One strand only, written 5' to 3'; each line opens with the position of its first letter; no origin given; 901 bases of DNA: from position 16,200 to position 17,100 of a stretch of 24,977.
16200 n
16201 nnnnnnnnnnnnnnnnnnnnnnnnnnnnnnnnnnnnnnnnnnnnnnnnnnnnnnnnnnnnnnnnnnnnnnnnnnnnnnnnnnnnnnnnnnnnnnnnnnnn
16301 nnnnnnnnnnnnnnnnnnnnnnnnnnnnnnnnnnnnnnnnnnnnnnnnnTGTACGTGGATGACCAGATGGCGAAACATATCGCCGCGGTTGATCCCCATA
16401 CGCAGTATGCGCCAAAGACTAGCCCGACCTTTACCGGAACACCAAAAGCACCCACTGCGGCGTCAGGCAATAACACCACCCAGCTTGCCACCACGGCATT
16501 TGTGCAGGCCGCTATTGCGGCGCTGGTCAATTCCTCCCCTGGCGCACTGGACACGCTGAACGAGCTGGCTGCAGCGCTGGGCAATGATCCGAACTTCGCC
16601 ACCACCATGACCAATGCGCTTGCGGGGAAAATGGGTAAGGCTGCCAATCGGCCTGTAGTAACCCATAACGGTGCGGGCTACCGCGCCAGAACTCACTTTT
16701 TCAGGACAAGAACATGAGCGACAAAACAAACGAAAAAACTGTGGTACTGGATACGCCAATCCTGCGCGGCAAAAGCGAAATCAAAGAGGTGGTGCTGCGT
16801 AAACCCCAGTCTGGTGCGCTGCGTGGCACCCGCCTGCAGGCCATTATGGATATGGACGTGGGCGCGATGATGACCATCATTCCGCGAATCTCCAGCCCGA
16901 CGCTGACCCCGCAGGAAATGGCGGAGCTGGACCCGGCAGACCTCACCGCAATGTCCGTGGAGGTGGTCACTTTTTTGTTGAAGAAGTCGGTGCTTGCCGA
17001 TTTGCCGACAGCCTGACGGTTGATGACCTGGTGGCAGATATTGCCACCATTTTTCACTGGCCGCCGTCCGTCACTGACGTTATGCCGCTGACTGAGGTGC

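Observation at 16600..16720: Second deletion: tail fibre H truncated after ~254 aa and joined to the region upstream of E, removing G, the Z/fun slot, FI and FII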

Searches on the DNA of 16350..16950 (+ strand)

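Call 13: search_dna_similar(query=window:16350-16950:+, collection=ecoli_genomes, mode=distant, max_rows=30)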
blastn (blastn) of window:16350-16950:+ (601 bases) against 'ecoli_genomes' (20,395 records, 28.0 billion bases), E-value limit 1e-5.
Records with a match: 2737; places in all: 5425; records where one place covers at least 80% of the query: 0.
Genomes with a match: 2604 of 5426; with a place that covers at least 80% of the query: 0. Places per genome that has any: lowest 1, median 2, highest 16. On chromosomes: 5107 places; on plasmids: 318.
Best place of each record, by identity: 80-90% 384; 60-80% 2353.
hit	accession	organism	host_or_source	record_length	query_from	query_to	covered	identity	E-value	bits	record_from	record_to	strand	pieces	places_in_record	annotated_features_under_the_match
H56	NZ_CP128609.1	Escherichia coli strain HZ13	Homo sapiens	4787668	296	601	51%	89.2%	6e-109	404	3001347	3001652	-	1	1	phage tail assembly protein | phage major tail tube protein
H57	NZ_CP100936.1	Escherichia coli strain ET650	Hoplobatrachus rugulosus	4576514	299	601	50%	79.9%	3e-68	269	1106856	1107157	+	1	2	phage tail assembly protein | phage major tail tube protein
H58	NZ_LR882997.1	Escherichia coli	-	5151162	299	601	50%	79.2%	2e-65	260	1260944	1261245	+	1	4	phage tail assembly protein | phage major tail tube protein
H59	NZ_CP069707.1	Escherichia coli strain E41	pig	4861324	299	601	50%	78.9%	2e-64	255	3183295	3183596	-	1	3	phage tail assembly protein | phage major tail tube protein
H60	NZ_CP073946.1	Escherichia coli strain MB51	Poultry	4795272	299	601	50%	78.9%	2e-64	255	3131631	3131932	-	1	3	phage tail assembly protein | phage major tail tube protein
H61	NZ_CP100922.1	Escherichia coli strain ET734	sediment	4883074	299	601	50%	78.9%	2e-64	255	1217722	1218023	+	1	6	phage tail assembly protein | phage major tail tube protein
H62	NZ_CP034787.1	Escherichia coli strain ECCNB20-2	chicken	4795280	299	600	50%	78.8%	6e-64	253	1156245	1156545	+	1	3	phage tail assembly protein | phage major tail tube protein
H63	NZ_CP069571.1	Escherichia coli strain FDAARGOS_1250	Homo sapiens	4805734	1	289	48%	80.3%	2e-65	260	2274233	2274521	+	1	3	phage tail protein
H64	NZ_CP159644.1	Escherichia coli strain Z226-5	hospital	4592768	1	289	48%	80.3%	2e-65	260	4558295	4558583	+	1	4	phage tail protein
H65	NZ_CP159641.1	Escherichia coli strain Z226-6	hospital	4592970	1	289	48%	80.3%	2e-65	260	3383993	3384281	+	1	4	phage tail protein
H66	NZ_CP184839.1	Escherichia coli strain 47-1826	Broiler chicken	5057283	318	600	47%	81.7%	3e-68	268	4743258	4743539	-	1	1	phage tail assembly protein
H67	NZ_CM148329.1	Escherichia coli strain 01G17CRGN001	Homo sapiens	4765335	318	600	47%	81.7%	3e-68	268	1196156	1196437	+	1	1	phage tail assembly protein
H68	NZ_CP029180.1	Escherichia coli strain H9Ecoli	Homo sapiens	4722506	317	600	47%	81.3%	8e-69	270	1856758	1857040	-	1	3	phage tail assembly protein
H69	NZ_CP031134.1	Escherichia coli strain CFSAN064035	biological fluid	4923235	318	600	47%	81.3%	1e-66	263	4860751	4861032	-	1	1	phage tail assembly protein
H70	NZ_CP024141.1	Escherichia coli strain 14EC029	clinical patient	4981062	318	600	47%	81.3%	1e-66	263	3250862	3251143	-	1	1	phage tail assembly protein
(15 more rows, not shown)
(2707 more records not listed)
